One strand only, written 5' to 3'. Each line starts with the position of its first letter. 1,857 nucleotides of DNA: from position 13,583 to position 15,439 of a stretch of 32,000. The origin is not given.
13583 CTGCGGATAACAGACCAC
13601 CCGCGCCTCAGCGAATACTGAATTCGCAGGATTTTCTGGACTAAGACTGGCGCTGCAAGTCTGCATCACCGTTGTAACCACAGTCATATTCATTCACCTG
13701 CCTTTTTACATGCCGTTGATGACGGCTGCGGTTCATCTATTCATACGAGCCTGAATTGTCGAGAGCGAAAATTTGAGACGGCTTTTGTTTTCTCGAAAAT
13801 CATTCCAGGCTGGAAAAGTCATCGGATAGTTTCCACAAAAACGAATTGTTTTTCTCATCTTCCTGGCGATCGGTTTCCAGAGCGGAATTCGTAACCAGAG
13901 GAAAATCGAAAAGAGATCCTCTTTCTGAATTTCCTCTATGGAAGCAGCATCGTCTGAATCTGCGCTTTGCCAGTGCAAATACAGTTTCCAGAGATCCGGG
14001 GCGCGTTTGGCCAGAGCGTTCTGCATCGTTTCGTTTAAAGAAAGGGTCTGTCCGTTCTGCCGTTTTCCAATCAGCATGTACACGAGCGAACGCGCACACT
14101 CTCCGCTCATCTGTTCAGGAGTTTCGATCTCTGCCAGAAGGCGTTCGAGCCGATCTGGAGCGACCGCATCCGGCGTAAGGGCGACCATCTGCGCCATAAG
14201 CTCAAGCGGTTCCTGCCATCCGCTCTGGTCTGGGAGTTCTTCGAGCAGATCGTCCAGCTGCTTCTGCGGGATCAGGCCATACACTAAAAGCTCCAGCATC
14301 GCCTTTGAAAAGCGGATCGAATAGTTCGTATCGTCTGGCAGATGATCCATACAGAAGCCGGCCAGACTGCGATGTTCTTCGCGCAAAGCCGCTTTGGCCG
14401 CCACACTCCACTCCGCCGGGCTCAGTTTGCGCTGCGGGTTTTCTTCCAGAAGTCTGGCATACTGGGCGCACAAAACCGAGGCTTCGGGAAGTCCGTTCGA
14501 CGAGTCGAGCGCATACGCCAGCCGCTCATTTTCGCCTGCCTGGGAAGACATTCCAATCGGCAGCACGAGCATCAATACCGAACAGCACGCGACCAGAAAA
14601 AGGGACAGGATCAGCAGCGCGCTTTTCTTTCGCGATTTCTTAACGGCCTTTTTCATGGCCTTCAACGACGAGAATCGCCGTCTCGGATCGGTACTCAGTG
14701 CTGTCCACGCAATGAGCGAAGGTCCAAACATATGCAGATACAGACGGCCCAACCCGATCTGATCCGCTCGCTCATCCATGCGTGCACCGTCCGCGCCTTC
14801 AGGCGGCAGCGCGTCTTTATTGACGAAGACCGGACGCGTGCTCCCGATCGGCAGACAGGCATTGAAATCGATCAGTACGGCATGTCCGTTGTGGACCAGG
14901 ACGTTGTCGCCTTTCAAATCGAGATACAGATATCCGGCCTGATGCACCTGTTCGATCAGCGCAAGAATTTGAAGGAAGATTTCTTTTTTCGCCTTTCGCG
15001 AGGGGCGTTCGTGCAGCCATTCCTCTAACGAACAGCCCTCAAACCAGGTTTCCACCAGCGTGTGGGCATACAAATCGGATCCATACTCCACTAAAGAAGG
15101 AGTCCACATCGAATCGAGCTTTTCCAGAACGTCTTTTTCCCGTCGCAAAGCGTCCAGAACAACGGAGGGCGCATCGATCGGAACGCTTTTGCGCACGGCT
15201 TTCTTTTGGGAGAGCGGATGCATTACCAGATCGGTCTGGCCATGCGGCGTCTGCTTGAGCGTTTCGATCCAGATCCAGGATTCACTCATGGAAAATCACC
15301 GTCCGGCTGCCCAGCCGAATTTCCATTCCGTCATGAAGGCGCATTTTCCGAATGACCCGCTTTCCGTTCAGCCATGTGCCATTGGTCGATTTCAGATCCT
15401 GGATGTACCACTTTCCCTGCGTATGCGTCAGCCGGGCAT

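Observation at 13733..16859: EssB-position protein keeps kinase catalytic residues and is coupled to a canonical FHA protein: candidate phosphothreonine switch for a T7SS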

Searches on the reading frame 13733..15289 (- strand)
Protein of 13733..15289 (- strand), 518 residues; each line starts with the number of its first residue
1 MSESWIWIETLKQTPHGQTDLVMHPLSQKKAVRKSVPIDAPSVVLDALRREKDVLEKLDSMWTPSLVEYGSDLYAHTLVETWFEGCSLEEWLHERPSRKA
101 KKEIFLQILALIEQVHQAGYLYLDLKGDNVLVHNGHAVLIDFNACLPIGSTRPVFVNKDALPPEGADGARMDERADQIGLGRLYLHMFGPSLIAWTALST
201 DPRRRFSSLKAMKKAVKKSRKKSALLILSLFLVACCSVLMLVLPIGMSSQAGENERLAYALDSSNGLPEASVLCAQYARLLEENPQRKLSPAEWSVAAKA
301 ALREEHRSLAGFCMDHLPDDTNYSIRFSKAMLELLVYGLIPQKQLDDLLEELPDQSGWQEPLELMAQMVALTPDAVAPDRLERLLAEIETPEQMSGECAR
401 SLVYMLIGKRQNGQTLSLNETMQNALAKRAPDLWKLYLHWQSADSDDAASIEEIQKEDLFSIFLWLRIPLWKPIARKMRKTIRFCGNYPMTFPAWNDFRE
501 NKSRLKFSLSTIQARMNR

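Call 7: search_protein_families(library=pfam, max_evalue=1, proteins=[window:13733-15289:-])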
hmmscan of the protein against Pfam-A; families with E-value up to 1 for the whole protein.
window:13733-15289:- (518 aa): 4 families
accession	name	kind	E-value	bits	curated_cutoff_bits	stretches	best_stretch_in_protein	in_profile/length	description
PF00069.31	Pkinase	-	3.4e-10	40.2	31.7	1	21-188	17-191/263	Protein kinase domain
PF06293.20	Kdo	-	0.00035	20.5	21.3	1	85-145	102-169/207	Lipopolysaccharide kinase (Kdo/WaaP) family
PF01163.29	RIO1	-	0.02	14.9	22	1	74-143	79-149/187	RIO domain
PF07714.23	PK_Tyr_Ser-Thr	-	0.2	11.4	23.1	1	43-140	43-143/258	Protein tyrosine and serine/threonine kinase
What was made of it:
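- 13733..15289 (-): TsxD-like bitopic Ser/Thr kinase gene (518 aa as read; the conserved part ends near aa 445). Pfam Pkinase 40.2 bits against a cut-off of 31.7 (call 7).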

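Call 8: search_protein_families(library=ncbifam, max_evalue=1, proteins=[window:13733-15289:-])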
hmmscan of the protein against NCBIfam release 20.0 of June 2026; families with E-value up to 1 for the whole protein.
window:13733-15289:- (518 aa): 14 families
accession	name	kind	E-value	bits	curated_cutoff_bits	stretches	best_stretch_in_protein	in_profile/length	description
NF038151.1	lanthi_synth_III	equivalog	1.3e-13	50.3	575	1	46-209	268-443/833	class III lanthionine synthetase LanKC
NF038150.1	lanthi_synth_IV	equivalog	3.4e-12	45.5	650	1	45-188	236-390/851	class IV lanthionine synthetase LanL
NF009651.0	PRK13184.1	equivalog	6e-07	27.8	839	1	80-146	95-161/932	serine/threonine-protein kinase PknD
NF011464.0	PRK14879.1-7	equivalog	0.00013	21.7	246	1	50-143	55-147/221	Kae1-associated kinase Bud32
NF002475.0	PRK01723.1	equivalog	0.00013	21.1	142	1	98-145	142-190/241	3-deoxy-D-manno-octulosonic acid kinase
NF058632.1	SerThrKinPrkT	equivalog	0.00023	20.3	280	1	82-135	101-153/322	serine/threonine protein kinase PrkT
NF033483.0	PknB_PASTA_kin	equivalog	0.0015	17.6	450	1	79-142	85-151/563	Stk1 family PASTA domain-containing Ser/Thr kinase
TIGR03724.2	arch_bud32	equivalog_domain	0.0054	16.3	125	1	74-142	66-128/193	KEOPS complex kinase/ATPase Bud32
NF007174.0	PRK09605.1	equivalog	0.0082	14.6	447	1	64-143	399-471/535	bifunctional N(6)-L-threonylcarbamoyladenine synthase/serine/threonine protein kinase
NF047741.1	antiphage_MADS6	equivalog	0.015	13.9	460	1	79-145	276-346/612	methylation-associated defense system protein kinase MAD6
NF011463.0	PRK14879.1-4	equivalog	0.022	14.2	188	1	78-142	95-157/237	Kae1-associated kinase Bud32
NF011460.0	PRK14879.1-1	equivalog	0.027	13.6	199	1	72-143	82-155/232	Kae1-associated kinase Bud32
NF011462.0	PRK14879.1-3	equivalog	0.064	13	174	1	102-143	85-126/192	Kae1-associated kinase Bud32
NF053615.1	SerThrKinAfsKStmc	equivalog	0.23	10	1300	1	108-157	121-170/809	protein serine/threonine kinase AfsK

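Call 13: search_solved_structures(query=window:13733-15289:-, max_evalue=1, show_alignments=3)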
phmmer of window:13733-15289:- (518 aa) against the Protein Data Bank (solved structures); distinct sequences matched with E-value up to 1: 433 (the best 60 are shown).
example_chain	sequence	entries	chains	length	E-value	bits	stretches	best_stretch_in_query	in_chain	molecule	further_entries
2vd5_A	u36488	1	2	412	1.7e-07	33.8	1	47-150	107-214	DMPK PROTEIN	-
4aw2_A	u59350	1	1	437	2.5e-07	33.2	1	48-149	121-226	SERINE/THREONINE-PROTEIN KINASE MRCK ALPHA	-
6bxi_A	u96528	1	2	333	3e-07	33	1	46-149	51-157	Serine/threonine-protein kinase 38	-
3qfv_A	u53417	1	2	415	1.2e-06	31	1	48-150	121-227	CDC42BPB protein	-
4uak_A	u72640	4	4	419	1.2e-06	31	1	48-150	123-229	Serine/threonine-protein kinase MRCK beta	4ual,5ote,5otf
3tku_A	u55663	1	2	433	1.3e-06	30.9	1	48-150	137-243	Serine/threonine-protein kinase MRCK beta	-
8x8x_A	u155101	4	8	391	3.3e-06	29.6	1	8-156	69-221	Rho-associated protein kinase 2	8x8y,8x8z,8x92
5u7r_A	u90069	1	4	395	3.3e-06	29.5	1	8-156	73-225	Rho-associated protein kinase 2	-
5u7q_A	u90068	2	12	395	3.3e-06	29.5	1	8-156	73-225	Rho-associated protein kinase 2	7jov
4wot_A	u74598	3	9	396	3.4e-06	29.5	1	8-156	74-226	Rho-associated protein kinase 2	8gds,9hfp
7jnt_A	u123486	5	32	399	3.4e-06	29.5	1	8-156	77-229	Rho-associated protein kinase 2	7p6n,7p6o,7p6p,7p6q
9hjq_A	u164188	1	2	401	3.5e-06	29.5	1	8-156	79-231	Rho-associated protein kinase 2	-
4l6q_A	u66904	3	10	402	3.5e-06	29.5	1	8-156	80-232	Rho-associated protein kinase 2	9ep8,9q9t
6p5m_A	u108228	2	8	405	3.5e-06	29.5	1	8-156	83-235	Rho-associated protein kinase 2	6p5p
6ed6_A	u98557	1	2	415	3.7e-06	29.4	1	8-156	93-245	Rho-associated protein kinase 2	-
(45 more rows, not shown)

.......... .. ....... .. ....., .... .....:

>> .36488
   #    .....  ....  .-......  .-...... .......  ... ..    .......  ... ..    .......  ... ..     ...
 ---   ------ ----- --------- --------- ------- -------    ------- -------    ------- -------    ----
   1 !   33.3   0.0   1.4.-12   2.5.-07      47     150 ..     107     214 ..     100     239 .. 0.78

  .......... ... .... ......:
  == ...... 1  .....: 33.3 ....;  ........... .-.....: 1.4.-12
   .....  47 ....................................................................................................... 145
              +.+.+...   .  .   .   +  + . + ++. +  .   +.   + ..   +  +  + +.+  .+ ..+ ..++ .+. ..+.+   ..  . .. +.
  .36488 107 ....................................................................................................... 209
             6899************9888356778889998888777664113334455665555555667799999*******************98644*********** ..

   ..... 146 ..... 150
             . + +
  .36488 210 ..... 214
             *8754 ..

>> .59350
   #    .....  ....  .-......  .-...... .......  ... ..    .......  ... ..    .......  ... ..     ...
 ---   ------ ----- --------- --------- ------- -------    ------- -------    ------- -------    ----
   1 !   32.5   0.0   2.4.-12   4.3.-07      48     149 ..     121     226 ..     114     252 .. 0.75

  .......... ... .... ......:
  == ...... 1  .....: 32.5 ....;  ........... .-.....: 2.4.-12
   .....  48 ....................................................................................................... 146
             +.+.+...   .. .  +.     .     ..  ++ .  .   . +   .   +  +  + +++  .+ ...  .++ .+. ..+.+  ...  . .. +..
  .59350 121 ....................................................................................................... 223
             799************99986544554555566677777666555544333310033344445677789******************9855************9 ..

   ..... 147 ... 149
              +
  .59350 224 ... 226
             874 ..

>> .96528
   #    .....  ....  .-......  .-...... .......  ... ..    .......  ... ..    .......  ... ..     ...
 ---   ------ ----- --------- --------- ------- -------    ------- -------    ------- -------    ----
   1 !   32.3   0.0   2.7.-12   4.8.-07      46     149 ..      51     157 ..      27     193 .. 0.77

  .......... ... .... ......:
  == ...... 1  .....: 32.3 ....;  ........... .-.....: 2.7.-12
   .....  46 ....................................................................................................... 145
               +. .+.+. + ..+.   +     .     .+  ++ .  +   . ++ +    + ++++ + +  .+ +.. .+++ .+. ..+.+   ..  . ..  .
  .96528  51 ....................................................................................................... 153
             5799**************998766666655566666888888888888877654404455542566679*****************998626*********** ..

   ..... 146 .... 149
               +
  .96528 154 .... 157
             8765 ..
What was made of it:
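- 14903..14920 (-): Catalytic-loop codons for D-L-K-G-D-N. The segment aligns to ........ of DMPK/MRCK (call 13).
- The motifs are in register with HRDxKxxN and DFG of DMPK/MRCK (call 13).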

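Call 14: find_homologous_proteins(query=window:13733-15289:-)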
Query window:13733-15289:- (518 aa): 25 proteins with E <= 0.001 among 8000 candidates.
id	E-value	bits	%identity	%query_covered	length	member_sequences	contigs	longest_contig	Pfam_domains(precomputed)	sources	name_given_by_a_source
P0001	0.0e+0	1031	99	89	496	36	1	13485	PF00069.32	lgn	-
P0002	5.8e-100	354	42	88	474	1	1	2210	PF00069.32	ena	-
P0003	3.6e-99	351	42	83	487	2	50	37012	PF00069.32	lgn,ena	-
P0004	3.2e-96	341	42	85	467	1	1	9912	PF07714.24,PF00069.32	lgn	-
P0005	1.5e-90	323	39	88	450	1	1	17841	PF06293.21,PF07714.24,PF00069.32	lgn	-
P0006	2.7e-88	315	39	86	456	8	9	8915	PF06293.21,PF00069.32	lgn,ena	-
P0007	4.6e-82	295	38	84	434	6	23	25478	PF07714.24,PF00069.32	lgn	-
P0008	5.1e-79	285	38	83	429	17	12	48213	PF06293.21,PF07714.24,PF00069.32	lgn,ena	-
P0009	1.2e-77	280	38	84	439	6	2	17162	PF06293.21,PF07714.24,PF00069.32,PF01163.29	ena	-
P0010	2.2e-77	279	37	83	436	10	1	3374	PF06293.21,PF07714.24,PF00069.32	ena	-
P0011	2.3e-77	279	37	84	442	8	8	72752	PF07714.24,PF00069.32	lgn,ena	-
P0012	7.5e-77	278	37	83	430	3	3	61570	PF07714.24,PF00069.32,PF01163.29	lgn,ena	-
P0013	2.6e-76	276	37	85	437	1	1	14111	PF06293.21,PF07714.24,PF00069.32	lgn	-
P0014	5.4e-67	245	34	85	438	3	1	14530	PF07714.24,PF00069.32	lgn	-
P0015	2.8e-66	243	37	81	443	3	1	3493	PF07714.24,PF00069.32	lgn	-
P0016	3.7e-66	242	35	82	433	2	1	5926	PF07714.24,PF00069.32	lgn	-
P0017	1.1e-65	241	35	81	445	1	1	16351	PF07714.24,PF00069.32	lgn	-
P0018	2.1e-65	240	35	85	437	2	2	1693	PF07714.24,PF00069.32,PF03109.23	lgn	-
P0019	6.7e-63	231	35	82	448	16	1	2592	PF07714.24,PF00069.32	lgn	-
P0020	4.6e-61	225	32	82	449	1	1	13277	PF07714.24,PF00069.32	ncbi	-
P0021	1.1e-60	224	34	76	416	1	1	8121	PF00069.32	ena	-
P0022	5.9e-59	218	49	43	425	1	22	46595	PF07714.24,PF00069.32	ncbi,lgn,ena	-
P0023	8.8e-58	215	35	84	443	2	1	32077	PF07714.24,PF00069.32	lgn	-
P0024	3.9e-54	203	42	53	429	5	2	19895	PF00069.32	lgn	-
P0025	4.9e-47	179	45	40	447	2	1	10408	PF06293.21,PF07714.24,PF00069.32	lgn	-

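Call 17: find_encoding_contigs(protein=P0011, flank=10000, max_places=2)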
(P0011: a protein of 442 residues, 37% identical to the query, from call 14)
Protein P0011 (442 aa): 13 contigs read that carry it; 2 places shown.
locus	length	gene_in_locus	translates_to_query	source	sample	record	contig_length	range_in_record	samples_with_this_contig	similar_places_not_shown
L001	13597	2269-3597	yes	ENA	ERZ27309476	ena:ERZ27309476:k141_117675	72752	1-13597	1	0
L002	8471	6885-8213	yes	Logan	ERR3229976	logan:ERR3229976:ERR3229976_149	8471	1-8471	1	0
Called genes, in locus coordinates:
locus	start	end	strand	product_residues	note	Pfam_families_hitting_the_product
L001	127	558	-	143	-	-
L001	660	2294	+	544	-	PF16697:Yop-YscD_cpl, PF00498:FHA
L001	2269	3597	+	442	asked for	PF00069:Pkinase, PF07714:PK_Tyr_Ser-Thr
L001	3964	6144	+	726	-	-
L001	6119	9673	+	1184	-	PF01580:FtsK_SpoIIIE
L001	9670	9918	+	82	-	-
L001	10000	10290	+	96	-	PF06013:WXG100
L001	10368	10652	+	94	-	PF06013:WXG100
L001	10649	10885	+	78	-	-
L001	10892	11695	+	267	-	-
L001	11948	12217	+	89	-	PF13780:DUF4176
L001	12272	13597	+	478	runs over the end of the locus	-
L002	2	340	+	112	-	?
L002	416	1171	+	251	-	PF02146:SIR2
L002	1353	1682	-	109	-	PF01381:HTH_3, PF12844:HTH_19, PF13443:HTH_26, PF13560:HTH_31 (weak)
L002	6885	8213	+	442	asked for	PF00069:Pkinase, PF07714:PK_Tyr_Ser-Thr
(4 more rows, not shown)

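Call 18: find_encoding_contigs(protein=P0022, flank=10000, max_places=2)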
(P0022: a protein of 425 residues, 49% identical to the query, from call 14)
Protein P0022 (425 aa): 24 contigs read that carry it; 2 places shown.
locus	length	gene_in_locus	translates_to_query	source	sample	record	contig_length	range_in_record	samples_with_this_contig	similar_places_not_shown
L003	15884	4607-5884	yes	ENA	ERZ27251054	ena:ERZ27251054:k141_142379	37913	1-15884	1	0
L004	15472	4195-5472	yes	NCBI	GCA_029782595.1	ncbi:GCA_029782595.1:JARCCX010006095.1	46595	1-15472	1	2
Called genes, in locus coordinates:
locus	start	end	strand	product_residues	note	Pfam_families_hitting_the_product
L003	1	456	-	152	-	?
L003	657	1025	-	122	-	PF12844:HTH_19, PF13413:HTH_25 (weak), PF13443:HTH_26, PF13560:HTH_31, PF01381:HTH_3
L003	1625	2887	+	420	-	-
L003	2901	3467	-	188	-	-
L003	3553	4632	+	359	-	PF16697:Yop-YscD_cpl, PF00498:FHA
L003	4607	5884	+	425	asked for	PF00069:Pkinase, PF07714:PK_Tyr_Ser-Thr (weak)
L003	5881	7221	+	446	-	-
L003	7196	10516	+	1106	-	PF00498:FHA, PF01580:FtsK_SpoIIIE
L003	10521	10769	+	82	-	-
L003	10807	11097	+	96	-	PF06013:WXG100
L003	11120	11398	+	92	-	PF06013:WXG100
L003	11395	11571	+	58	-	-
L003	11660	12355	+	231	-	-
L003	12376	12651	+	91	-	PF13780:DUF4176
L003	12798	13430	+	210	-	-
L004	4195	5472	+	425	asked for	PF00069:Pkinase, PF07714:PK_Tyr_Ser-Thr (weak)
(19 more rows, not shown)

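Call 20: find_related_loci(query=A1, collection=genome_contigs, flank=10000)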
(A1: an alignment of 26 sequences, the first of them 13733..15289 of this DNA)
Query A1 (518 aa) in genome_contigs; peptide patterns used: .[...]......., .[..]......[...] (x = any residue, [..] = any of these).
162 stretches matched a pattern; 44 encode a relative of the query (tblastn E <= 1e-3); 44 distinct loci.
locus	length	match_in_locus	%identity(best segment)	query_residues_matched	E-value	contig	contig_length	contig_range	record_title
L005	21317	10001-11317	39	8-450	1e-92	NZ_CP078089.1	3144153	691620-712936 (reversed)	Allobaculum mucilyticum strain 128 chromosome, complete genome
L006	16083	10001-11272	37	1-437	2e-83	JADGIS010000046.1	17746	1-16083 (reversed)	Erysipelotrichaceae bacterium RD49 NODE_46_length_17746_cov_73.853170, whole genome shotgun sequence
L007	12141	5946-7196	38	8-437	3e-83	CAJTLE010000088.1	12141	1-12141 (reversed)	MAG TPA_asm: uncultured Allobaculum sp. isolate MGBC100415 genome assembly, contig: MGBC100415.88, whole genome shotgun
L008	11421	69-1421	37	8-441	4e-74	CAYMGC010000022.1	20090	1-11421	MAG TPA_asm: uncultured Erysipelotrichaceae bacterium isolate SRP199465_co2_395 genome assembly, contig: NODE_7782_lengt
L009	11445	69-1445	32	8-443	1e-68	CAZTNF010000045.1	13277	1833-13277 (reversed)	MAG TPA_asm: uncultured Erysipelotrichaceae bacterium isolate SRP199465_co2_57 genome assembly, contig: NODE_14591_lengt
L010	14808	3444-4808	33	8-443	5e-68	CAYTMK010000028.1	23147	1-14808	MAG TPA_asm: uncultured Erysipelotrichaceae bacterium isolate SRP199465_co2_109 genome assembly, contig: NODE_6147_lengt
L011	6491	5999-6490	55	8-171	3e-51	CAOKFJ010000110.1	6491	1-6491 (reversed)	MAG TPA_asm: uncultured Allobaculum sp. isolate SRR15730522_bin.59_metawrap_v1.3_MAG genome assembly, contig: NODE.6195_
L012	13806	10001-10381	29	20-148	7e-8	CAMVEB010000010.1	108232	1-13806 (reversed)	MAG TPA_asm: uncultured Clostridia bacterium isolate SRR8387719_bin.17_metaWRAP_v1.3_MAG genome assembly, contig: ERZ142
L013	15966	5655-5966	27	29-146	5e-7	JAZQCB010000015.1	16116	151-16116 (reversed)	MAG: Clostridia bacterium isolate T1900044639_TS20190105.MAGScoT_cleanbin_000020 SGB_1223_k141_441043, whole genome shot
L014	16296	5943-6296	26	29-160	7e-7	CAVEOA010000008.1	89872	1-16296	Alloprevotella sp. isolate G02620-L1_cleanbin_000015 genome assembly, contig: Spades_G02620-L1_contig_102, whole genome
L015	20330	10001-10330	34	57-152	2e-6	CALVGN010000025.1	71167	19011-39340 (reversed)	MAG: uncultured Erysipelotrichaceae bacterium isolate E16__bin60 genome assembly, contig: E16__k127_2752173, whole genom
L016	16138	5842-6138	28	63-163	2e-6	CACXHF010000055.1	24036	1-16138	MAG: uncultured Clostridiales bacterium isolate RUG11251 genome assembly, contig: RUG11251_asm_55, whole genome shotgun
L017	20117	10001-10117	51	112-147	2e-6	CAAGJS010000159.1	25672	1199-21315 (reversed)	MAG TPA_asm: Erysipelotrichaceae bacterium, isolate HGM09831, WGS project CAAGJS010000000 data, contig: SRS476292_32_k11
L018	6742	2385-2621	33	78-152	3e-6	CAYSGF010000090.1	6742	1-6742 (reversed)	MAG TPA_asm: uncultured Gemmatimonadaceae bacterium isolate binchicken_co31_56 genome assembly, contig: k141_1294220, wh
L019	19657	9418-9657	34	63-144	3e-6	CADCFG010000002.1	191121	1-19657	MAG: uncultured Clostridiales bacterium isolate RUG14601 genome assembly, contig: RUG14601_asm_2, whole genome shotgun s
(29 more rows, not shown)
